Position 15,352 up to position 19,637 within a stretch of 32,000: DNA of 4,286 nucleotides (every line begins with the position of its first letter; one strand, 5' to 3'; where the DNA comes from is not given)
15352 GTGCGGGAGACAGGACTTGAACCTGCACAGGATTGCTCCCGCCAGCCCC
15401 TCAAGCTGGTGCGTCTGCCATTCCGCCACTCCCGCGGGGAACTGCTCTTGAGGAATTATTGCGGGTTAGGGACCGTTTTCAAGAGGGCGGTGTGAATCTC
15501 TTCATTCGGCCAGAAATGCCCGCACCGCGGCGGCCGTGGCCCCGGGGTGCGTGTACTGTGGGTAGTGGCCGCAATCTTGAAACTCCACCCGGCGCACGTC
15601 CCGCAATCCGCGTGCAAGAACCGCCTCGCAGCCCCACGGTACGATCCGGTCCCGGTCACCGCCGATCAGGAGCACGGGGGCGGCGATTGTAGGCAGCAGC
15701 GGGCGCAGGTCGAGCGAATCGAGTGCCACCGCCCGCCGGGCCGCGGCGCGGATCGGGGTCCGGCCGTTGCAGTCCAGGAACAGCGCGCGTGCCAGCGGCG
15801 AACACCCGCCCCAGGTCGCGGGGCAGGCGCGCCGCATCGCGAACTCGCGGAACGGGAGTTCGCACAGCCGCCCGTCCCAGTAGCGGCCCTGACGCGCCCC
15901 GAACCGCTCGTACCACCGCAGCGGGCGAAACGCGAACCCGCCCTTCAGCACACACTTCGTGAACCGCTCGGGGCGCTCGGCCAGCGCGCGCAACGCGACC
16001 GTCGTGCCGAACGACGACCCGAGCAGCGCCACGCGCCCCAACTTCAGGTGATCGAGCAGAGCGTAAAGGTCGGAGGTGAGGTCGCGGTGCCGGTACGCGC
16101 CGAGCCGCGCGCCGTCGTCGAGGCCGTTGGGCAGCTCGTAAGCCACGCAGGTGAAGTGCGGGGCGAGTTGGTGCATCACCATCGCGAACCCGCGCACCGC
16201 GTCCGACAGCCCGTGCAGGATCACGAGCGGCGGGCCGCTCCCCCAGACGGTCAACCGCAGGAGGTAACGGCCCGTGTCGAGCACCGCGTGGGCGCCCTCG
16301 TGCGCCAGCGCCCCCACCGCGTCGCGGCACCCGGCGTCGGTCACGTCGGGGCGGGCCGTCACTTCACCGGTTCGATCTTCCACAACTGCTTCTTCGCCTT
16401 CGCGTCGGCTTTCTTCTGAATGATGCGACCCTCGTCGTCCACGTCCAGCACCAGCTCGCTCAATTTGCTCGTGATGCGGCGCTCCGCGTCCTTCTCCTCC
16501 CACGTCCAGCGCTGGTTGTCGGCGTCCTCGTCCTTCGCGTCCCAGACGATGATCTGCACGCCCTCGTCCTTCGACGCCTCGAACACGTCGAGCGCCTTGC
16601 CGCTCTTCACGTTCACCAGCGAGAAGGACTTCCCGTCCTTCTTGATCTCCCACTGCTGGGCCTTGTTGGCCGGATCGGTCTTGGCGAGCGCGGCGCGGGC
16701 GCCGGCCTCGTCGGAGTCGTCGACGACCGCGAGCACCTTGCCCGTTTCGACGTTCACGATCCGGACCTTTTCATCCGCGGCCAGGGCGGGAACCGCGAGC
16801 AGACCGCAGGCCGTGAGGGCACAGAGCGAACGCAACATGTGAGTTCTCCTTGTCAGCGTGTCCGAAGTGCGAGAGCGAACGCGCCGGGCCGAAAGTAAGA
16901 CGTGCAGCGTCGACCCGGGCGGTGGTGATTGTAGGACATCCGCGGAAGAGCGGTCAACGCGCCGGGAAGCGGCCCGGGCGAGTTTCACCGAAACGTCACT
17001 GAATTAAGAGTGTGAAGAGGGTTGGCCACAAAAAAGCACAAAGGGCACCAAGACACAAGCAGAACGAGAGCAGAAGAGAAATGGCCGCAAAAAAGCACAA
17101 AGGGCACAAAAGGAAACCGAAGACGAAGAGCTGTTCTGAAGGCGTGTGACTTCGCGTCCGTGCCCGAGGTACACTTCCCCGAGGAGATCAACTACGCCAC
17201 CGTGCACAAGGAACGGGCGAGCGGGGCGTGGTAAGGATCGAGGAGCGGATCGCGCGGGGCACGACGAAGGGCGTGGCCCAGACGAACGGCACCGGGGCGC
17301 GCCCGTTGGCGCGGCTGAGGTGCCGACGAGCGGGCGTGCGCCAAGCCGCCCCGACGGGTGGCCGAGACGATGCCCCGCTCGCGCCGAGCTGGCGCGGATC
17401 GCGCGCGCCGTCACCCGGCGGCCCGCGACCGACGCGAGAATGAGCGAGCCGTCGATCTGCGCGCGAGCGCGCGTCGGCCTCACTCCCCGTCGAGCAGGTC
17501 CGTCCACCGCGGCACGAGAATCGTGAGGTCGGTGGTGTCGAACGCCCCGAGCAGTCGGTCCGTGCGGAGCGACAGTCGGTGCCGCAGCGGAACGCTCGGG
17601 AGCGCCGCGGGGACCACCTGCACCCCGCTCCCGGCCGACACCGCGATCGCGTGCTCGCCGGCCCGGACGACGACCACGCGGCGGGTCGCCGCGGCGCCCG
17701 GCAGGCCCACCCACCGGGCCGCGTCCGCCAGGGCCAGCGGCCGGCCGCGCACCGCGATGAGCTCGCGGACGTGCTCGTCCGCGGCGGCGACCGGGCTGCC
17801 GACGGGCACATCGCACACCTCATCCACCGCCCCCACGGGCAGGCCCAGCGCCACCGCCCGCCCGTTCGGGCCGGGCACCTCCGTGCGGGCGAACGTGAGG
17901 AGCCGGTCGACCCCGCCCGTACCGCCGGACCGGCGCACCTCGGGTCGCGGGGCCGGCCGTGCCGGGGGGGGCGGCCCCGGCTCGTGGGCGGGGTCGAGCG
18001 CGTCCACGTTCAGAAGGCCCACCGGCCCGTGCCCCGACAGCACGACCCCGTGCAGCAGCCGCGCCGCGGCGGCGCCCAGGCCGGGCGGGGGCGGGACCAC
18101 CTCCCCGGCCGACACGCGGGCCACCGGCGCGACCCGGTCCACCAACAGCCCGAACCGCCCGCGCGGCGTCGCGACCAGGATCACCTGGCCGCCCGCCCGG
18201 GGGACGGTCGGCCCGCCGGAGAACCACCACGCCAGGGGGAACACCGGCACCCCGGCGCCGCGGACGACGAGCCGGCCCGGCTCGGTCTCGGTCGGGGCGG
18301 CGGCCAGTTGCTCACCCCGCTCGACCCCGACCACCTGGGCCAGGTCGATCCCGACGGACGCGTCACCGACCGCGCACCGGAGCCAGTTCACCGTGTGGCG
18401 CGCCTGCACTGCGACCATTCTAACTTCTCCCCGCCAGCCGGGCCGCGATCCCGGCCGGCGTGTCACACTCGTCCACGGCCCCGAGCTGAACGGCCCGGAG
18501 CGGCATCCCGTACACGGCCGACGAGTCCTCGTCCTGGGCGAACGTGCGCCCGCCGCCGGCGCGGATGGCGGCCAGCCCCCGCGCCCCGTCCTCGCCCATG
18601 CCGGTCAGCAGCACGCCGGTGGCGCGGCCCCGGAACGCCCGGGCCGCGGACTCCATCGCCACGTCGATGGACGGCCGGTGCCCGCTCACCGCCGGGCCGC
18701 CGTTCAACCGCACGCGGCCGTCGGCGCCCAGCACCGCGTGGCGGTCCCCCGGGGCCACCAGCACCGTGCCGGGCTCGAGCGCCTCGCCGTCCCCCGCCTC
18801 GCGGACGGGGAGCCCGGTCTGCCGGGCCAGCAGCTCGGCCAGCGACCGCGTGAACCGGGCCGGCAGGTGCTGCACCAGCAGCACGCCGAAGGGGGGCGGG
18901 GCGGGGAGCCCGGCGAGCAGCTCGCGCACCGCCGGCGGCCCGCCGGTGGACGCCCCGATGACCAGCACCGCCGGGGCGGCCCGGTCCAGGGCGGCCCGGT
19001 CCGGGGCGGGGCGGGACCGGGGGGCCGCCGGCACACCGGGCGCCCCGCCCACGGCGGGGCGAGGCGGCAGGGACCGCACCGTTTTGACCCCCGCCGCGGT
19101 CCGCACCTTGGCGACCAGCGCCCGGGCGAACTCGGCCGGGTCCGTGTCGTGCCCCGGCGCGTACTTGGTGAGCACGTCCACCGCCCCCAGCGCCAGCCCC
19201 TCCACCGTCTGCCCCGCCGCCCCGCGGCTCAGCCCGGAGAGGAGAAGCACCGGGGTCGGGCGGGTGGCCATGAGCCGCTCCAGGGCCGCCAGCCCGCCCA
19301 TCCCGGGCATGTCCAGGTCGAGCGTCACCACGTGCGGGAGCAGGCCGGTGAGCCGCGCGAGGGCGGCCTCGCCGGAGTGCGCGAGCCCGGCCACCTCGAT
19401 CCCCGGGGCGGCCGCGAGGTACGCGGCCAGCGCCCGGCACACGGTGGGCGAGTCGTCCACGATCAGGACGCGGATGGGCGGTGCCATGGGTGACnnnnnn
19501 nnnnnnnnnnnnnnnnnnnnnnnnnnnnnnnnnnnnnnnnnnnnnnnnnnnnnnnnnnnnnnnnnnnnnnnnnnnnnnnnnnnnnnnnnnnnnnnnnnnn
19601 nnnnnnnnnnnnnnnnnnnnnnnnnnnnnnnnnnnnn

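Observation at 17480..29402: Eight-gene chemosensory operon with exact pilGHIJK-chpABC gene order in a planctomycete-like genome, with remodelled proteins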

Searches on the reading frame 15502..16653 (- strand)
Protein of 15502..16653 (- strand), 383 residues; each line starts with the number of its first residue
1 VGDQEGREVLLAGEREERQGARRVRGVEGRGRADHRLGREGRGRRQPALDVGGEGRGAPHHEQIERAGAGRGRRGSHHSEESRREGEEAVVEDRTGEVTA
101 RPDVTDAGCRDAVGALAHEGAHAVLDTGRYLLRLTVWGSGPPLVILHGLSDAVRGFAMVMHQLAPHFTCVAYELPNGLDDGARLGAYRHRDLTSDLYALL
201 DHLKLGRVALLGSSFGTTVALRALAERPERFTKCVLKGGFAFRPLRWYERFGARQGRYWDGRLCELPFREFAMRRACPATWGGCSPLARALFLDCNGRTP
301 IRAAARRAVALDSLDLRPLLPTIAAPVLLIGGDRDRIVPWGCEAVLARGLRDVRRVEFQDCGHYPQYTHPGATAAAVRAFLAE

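Call 5: search_protein_families(library=pfam, proteins=[window:15502-16653:-], max_evalue=0.001)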
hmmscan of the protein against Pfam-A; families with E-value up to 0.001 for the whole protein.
window:15502-16653:- (383 aa): 3 families
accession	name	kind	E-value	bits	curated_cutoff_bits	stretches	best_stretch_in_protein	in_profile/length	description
PF00561.26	Abhydrolase_1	-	2.3e-24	86.9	25.8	1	141-370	1-245/245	alpha/beta hydrolase fold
PF12697.13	Abhydrolase_6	-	8.1e-16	59.8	26.3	1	143-376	1-217/217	Alpha/beta hydrolase family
PF12146.15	Hydrolase_4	-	2.3e-08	34.1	27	1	143-239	7-109/239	Serine aminopeptidase, S33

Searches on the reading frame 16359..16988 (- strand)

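Call 5: search_protein_families(library=pfam, proteins=[window:16359-16988:-], max_evalue=0.001)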
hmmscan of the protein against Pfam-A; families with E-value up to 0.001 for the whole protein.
window:16359-16988:- (209 aa): 2 families
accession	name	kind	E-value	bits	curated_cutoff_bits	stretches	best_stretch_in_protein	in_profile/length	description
PF14200.12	RicinB_lectin_2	-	1.3e-22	80.7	25.6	2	73-149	13-89/89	Ricin-type beta-trefoil lectin domain-like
PF00652.28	Ricin_B_lectin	-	7.8e-15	55.6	29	1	71-161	44-126/126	Ricin-type beta-trefoil lectin domain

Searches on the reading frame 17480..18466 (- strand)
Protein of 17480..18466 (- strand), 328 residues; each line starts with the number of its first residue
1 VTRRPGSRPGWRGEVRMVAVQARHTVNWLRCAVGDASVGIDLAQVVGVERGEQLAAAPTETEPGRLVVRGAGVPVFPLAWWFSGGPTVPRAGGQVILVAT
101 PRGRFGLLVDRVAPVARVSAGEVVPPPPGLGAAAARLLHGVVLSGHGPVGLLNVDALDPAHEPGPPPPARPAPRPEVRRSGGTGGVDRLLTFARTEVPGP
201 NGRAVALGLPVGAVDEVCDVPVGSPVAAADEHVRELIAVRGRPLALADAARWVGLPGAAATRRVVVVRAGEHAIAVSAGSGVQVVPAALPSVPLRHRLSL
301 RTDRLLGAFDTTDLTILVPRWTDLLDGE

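Call 3: search_protein_families(library=pfam, proteins=[window:17480-18466:-], max_evalue=0.01)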
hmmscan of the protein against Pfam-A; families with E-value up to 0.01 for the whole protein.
window:17480-18466:- (328 aa): 1 family
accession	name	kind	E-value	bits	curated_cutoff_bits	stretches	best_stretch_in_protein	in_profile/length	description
PF01584.24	CheW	-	7.1e-26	90.9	23.5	2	29-157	3-133/138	CheW-like domain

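Call 6: search_protein_families(library=ncbifam, proteins=[window:17480-18466:-], max_evalue=0.00001)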
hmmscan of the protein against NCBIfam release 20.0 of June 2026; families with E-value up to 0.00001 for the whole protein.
window:17480-18466:- (328 aa): 0 families

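Call 65: search_protein_families(library=pfam, proteins=[window:17480-18418:-], max_evalue=5)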
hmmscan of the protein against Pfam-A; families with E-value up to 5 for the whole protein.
window:17480-18418:- (312 aa): 1 family
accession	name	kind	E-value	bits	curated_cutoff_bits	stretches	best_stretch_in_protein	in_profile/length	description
PF01584.24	CheW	-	5.9e-26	91.2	23.5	2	13-141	3-133/138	CheW-like domain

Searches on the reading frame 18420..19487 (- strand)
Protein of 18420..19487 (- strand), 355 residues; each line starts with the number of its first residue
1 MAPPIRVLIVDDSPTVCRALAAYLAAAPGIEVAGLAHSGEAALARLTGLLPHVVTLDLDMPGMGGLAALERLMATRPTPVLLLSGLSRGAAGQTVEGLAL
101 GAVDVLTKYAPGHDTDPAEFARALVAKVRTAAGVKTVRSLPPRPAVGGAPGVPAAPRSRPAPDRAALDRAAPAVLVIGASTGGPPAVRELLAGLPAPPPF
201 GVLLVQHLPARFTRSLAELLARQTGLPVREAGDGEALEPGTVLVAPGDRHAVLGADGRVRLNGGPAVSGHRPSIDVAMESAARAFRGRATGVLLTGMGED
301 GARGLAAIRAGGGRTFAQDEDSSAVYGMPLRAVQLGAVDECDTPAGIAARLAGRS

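Call 3: search_protein_families(library=pfam, proteins=[window:18420-19487:-], max_evalue=0.01)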
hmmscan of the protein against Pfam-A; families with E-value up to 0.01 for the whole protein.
window:18420-19487:- (355 aa): 2 families
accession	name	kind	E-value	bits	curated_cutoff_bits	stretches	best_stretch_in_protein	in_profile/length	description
PF01339.22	CheB_methylest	-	1.3e-60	204.5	24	1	176-351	2-174/174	CheB methylesterase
PF00072.30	Response_reg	-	1.5e-17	64.2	30.2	1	7-109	1-100/111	Response regulator receiver domain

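Call 6: search_protein_families(library=ncbifam, proteins=[window:18420-19487:-], max_evalue=0.00001)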
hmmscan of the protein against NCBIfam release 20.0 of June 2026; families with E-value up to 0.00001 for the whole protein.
window:18420-19487:- (355 aa): 33 families (the best 25 are shown)
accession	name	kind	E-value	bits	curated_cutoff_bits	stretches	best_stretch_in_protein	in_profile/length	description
NF001965.0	PRK00742.1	subfamily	1.7e-97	326.8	293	1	4-349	3-347/357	chemotaxis-specific protein-glutamate methyltransferase CheB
NF009206.0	PRK12555.1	subfamily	1.1e-96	323.7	342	1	5-352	1-333/340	chemotaxis-specific protein-glutamate methyltransferase CheB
TIGR02875.1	spore_0_A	equivalog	1.5e-13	50.6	200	1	4-102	2-101/262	sporulation transcription factor Spo0A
NF052445.1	RespRegMctR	equivalog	6.9e-12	45.2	300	1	4-84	1-82/205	two-component system response regulator MctR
NF007935.0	PRK10651.1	equivalog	6e-11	41.9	250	1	4-102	6-103/216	two-component system response regulator NarL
NF045505.1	RR_RssB_Pseudo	equivalog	7.9e-11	41.6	700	1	3-108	4-106/394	two-component system response regulator RssB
NF008469.0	PRK11361.1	equivalog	1.5e-10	40.3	714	1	1-108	1-105/461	acetoacetate metabolism transcriptional regulator AtoC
NF007969.0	PRK10693.1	equivalog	4.2e-10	39.2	329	1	6-108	9-108/337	two-component system response regulator RssB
NF045944.1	ResRegRpaBCyano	equivalog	1e-09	38.1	330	1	8-108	1-97/229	response regulator transcription factor RpaB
NF007708.0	PRK10403.1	equivalog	1.6e-09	37.6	343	1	3-73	5-75/215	nitrate/nitrite response regulator protein NarP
NF045991.1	RespRegCtrARhodob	equivalog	1.7e-09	37.7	350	1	5-109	1-102/224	response regulator transcription factor CtrA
NF006900.1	PRK09390.1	equivalog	1.1e-08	34.8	255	1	5-108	5-105/203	response regulator FixJ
NF007018.1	PRK09483.1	equivalog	1.3e-08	34.8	280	1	5-80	2-78/217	UvrY/SirA/GacA family response regulator transcription factor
NF007689.0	PRK10365.1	equivalog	2.4e-08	33.2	760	1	5-124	6-121/441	sigma-54-dependent response regulator transcription factor ZraR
NF007135.0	PRK09581.1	equivalog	3.6e-08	32.7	474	1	6-108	4-105/457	PleD family two-component system response regulator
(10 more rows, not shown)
